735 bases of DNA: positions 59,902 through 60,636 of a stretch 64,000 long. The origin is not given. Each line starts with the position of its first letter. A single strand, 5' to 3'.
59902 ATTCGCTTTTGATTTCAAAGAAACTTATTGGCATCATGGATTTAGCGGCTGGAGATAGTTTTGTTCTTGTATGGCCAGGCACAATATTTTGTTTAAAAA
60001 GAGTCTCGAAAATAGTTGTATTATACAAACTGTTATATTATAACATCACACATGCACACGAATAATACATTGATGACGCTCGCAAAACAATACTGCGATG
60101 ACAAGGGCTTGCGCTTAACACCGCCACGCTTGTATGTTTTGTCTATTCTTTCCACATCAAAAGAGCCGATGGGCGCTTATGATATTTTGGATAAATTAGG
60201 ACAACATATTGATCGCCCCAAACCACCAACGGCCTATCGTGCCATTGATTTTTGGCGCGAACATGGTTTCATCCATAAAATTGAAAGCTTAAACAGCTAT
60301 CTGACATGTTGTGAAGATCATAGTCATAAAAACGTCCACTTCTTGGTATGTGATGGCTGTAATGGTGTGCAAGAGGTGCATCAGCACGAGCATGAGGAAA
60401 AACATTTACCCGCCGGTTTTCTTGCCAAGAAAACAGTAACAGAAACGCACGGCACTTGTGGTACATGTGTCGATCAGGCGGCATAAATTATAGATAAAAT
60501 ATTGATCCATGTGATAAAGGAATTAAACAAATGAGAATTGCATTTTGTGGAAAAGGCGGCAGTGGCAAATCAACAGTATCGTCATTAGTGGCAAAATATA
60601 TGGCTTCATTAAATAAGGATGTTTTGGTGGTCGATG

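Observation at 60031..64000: Zur box-zur operon continuing into a CooC/MinD-type ATPase and two PLP enzymes: candidate zinc-regulated metallophore pathway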

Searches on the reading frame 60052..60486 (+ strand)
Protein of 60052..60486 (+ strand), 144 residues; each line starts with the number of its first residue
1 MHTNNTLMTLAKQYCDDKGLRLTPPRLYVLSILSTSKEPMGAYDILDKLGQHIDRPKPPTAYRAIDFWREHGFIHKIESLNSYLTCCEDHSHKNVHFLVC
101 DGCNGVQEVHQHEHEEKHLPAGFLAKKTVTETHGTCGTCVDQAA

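Call 3: search_protein_families(library=pfam, proteins=[window:60052-60486:+], max_evalue=0.01)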
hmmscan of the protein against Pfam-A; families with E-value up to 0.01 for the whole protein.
window:60052-60486:+ (144 aa): 1 family
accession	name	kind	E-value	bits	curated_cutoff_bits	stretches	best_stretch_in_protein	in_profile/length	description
PF01475.25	FUR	-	8.7e-10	39.2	23.1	1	18-117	2-101/121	Ferric uptake regulator family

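Call 4: search_protein_families(library=ncbifam, proteins=[window:60052-60486:+], max_evalue=0.01)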
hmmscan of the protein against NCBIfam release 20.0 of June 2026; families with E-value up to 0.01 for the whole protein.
window:60052-60486:+ (144 aa): 5 families
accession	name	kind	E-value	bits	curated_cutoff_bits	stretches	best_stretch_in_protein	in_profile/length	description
NF008646.0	PRK11639.1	equivalog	9.1e-33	113.4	167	1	3-141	5-148/171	zinc uptake transcriptional repressor Zur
NF051892.1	TransRegFurBacil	equivalog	5.1e-06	26.6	220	1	12-142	9-146/149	ferric iron uptake transcriptional regulator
NF006999.0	PRK09462.1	equivalog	1.5e-05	24.6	146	1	11-117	4-110/148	ferric iron uptake transcriptional regulator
NF052545.1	TransRegPerRClab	equivalog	6.3e-05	23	180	1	15-140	8-135/138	transcriptional regulator PerR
NF051891.1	TransRegFurHelico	equivalog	0.004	17.1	200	1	6-118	9-120/148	ferric iron uptake transcriptional regulator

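Call 48: search_solved_structures(query=window:60052-60486:+, max_evalue=0.001, show_alignments=2)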
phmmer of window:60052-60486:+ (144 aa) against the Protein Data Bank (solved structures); distinct sequences matched with E-value up to 0.001: 5.
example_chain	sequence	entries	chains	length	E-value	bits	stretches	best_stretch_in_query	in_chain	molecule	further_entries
4mtd_A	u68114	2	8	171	5.9e-28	101.2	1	3-142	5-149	Zinc uptake regulation protein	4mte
7dh7_A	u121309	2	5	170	1.2e-25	93.7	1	5-140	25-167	Transcriptional regulator fur family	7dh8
2o03_A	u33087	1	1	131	1.1e-05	28.9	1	18-139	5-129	probable Zinc uptake regulation protein FurB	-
6dk4_A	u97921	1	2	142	4.3e-05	27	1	19-110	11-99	Ferric uptake regulation protein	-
5nbc_A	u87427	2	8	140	0.00048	23.6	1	17-112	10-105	Ferric uptake regulation protein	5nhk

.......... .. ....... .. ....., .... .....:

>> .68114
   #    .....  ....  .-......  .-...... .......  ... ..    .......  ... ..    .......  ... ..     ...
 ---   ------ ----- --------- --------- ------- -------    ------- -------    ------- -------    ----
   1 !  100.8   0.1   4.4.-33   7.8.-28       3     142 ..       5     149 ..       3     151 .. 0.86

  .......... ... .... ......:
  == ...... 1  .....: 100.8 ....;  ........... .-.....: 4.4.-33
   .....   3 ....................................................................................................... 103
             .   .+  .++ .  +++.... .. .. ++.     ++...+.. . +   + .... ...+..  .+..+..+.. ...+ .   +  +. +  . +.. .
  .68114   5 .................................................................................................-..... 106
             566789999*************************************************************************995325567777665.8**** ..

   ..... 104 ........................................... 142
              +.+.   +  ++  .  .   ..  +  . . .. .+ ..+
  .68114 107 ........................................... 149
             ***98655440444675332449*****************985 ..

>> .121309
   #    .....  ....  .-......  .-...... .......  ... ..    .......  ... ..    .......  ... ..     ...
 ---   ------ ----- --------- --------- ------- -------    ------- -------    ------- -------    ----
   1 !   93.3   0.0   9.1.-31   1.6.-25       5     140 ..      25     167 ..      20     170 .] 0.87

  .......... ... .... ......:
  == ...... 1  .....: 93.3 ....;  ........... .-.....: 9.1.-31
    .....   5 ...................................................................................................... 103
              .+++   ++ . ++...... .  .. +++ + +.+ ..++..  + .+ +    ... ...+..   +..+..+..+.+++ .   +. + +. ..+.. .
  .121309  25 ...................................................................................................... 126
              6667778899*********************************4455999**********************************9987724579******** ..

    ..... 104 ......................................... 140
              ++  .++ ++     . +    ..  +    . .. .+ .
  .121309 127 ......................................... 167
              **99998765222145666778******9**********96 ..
